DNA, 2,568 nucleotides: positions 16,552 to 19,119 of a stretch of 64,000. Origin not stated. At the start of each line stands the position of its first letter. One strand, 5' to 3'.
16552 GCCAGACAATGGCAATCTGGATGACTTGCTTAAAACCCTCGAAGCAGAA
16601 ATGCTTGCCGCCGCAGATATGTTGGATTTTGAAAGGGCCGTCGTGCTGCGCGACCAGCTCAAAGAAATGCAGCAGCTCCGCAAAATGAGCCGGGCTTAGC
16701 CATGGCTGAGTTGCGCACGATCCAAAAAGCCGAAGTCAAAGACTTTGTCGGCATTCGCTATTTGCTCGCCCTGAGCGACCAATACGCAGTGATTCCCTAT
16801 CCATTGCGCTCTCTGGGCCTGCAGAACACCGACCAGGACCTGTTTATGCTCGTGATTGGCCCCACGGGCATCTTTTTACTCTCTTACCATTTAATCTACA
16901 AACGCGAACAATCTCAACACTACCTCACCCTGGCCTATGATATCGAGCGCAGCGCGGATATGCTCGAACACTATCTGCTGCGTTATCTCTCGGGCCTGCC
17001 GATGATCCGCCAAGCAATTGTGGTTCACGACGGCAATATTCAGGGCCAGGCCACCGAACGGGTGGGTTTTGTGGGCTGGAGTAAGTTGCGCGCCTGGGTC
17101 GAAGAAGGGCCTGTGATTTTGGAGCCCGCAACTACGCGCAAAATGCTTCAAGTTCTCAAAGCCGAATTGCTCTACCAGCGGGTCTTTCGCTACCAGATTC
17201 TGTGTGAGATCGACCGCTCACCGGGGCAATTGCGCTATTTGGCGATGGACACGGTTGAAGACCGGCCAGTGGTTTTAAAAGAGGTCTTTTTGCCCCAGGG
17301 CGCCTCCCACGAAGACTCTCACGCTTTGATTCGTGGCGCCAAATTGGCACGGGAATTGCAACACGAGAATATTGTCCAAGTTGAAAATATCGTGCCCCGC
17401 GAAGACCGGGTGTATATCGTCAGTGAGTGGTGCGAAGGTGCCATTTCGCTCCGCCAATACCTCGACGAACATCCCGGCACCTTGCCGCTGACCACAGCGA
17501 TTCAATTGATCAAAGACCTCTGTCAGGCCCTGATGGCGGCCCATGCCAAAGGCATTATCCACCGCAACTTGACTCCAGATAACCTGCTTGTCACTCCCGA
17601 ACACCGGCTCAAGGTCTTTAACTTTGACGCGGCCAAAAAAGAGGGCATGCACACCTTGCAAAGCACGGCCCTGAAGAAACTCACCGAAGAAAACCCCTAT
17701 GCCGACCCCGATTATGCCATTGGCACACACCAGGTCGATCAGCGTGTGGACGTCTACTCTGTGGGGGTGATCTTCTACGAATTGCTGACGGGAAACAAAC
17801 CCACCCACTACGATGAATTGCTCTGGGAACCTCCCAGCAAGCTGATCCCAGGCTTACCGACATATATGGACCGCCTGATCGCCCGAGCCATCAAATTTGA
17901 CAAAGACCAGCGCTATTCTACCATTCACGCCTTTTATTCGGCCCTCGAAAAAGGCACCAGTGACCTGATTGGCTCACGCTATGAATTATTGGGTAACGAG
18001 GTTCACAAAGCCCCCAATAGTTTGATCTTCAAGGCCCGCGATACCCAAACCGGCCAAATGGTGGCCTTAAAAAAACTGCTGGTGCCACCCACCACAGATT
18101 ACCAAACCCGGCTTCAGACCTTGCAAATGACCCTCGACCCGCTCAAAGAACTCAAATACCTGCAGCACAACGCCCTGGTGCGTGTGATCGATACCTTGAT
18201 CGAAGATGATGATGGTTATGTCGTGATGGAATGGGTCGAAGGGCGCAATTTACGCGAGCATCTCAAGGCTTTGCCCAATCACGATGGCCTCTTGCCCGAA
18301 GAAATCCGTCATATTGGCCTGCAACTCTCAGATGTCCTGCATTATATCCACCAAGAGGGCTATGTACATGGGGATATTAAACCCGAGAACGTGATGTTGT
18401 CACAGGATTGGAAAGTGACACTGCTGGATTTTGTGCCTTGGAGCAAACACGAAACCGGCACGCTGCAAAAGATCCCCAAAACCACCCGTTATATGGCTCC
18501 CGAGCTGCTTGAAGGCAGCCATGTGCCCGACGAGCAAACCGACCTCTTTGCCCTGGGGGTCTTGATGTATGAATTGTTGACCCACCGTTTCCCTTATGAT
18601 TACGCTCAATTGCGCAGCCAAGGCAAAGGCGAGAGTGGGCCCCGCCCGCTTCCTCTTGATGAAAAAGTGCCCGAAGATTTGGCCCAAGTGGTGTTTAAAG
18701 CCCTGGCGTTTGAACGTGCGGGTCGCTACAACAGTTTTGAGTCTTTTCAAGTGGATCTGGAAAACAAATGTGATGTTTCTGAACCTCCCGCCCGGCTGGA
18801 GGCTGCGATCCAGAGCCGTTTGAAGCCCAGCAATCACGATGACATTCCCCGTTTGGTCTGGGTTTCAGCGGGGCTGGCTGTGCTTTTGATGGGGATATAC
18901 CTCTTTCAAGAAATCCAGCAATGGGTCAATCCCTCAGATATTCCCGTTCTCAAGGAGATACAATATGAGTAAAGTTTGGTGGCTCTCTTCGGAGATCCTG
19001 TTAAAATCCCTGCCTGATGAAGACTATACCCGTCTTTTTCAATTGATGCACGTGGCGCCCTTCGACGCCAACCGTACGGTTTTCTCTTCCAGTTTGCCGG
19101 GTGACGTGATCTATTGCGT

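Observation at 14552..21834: uvrB appears co-transcribed with a NERD-like/tandem-pseudokinase membrane protein, a Crp-like regulator, a WD40 protein and a phosphodiester glycosidase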

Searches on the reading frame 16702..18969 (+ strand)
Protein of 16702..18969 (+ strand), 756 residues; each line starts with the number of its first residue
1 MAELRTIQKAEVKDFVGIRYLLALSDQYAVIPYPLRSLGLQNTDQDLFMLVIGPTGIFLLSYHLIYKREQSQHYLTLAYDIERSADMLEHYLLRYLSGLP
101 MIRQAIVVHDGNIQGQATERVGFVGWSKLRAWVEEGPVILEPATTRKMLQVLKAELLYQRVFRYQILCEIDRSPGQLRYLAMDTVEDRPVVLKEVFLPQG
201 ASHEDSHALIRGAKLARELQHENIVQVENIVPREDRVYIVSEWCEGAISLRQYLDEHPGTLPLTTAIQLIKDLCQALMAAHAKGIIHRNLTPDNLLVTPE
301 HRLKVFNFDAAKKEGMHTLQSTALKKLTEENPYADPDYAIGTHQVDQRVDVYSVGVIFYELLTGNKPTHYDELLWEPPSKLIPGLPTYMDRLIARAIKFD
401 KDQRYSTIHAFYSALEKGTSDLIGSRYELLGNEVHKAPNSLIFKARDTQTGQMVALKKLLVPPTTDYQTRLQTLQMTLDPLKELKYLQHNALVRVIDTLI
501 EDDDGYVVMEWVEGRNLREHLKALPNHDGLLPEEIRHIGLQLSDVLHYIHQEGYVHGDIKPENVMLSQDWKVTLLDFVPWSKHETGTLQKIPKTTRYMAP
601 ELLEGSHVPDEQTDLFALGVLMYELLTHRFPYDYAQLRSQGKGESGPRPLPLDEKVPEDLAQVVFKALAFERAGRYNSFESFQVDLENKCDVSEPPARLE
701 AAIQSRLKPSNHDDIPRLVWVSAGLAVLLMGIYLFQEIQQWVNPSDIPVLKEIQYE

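Call 7: search_protein_families(library=pfam, proteins=[window:16702-18969:+], max_evalue=0.01)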
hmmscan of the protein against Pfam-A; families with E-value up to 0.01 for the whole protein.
window:16702-18969:+ (756 aa): 7 families
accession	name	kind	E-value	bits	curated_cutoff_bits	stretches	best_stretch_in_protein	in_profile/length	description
PF00069.31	Pkinase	-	1.5e-66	225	31.7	2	441-637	14-202/263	Protein kinase domain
PF07714.23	PK_Tyr_Ser-Thr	-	1.1e-47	162.9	23.1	2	185-368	26-205/258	Protein tyrosine and serine/threonine kinase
PF14531.12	Kinase-like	-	3.6e-09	36.7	25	1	519-633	130-252/289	Kinase-like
PF01636.29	APH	-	1.1e-08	35.5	23.2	0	551-577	167-194/239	Phosphotransferase enzyme family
PF06293.20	Kdo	-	1.6e-05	24.8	21.3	0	235-312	90-170/207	Lipopolysaccharide kinase (Kdo/WaaP) family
PF03109.22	ABC1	-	3.2e-05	23.7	22.9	1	506-577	144-211/244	ABC1 atypical kinase-like domain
PF01163.29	RIO1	-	0.00048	20.2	22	1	503-577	79-148/187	RIO domain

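Call 8: search_protein_families(library=ncbifam, proteins=[window:16702-18969:+], max_evalue=0.01)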
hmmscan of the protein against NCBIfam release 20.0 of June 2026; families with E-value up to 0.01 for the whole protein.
window:16702-18969:+ (756 aa): 23 families
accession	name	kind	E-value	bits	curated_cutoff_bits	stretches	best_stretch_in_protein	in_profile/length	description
NF033483.0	PknB_PASTA_kin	equivalog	4.2e-82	277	450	2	422-693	4-272/563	Stk1 family PASTA domain-containing Ser/Thr kinase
NF047741.1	antiphage_MADS6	equivalog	1.5e-67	228.5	460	2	159-418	186-460/612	methylation-associated defense system protein kinase MAD6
NF038150.1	lanthi_synth_IV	equivalog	2.2e-46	158.6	650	2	418-636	182-400/851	class IV lanthionine synthetase LanL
NF052427.1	StpK7MSMEG_1200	equivalog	4.9e-42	144.2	900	2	442-741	23-319/601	serine/threonine protein kinase StpK7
NF033442.0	BREX_PglW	equivalog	1.8e-39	135.3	990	2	202-577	250-657/1391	BREX system serine/threonine kinase PglW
NF009651.0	PRK13184.1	equivalog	1.1e-38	132.8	839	2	442-690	18-291/932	serine/threonine-protein kinase PknD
TIGR03903.1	TOMM_kin_cyc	equivalog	2.2e-31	108.6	705.75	2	211-366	27-187/1267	TOMM system kinase/cyclase fusion protein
NF038151.1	lanthi_synth_III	equivalog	1.7e-24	86.3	575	2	472-626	268-423/833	class III lanthionine synthetase LanKC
NF058632.1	SerThrKinPrkT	equivalog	6e-13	48.5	280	2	505-568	95-152/322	serine/threonine protein kinase PrkT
NF053615.1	SerThrKinAfsKStmc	equivalog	7.5e-12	44.7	1300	2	248-371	97-216/809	protein serine/threonine kinase AfsK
NF011464.0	PRK14879.1-7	equivalog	1.4e-11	44.6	246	1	504-577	80-146/221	Kae1-associated kinase Bud32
TIGR03724.2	arch_bud32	equivalog_domain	1.3e-10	41.1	125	1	500-577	63-128/193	KEOPS complex kinase/ATPase Bud32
NF011463.0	PRK14879.1-4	equivalog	4.1e-10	39.5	188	1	498-577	86-157/237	Kae1-associated kinase Bud32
NF043056.1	T4SS_LegK1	equivalog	2.5e-09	36.3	550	1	501-625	150-283/516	Dot/Icm T4SS effector kinase LegK1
NF011460.0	PRK14879.1-1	equivalog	2.1e-08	33.6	199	1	499-577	79-154/232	Kae1-associated kinase Bud32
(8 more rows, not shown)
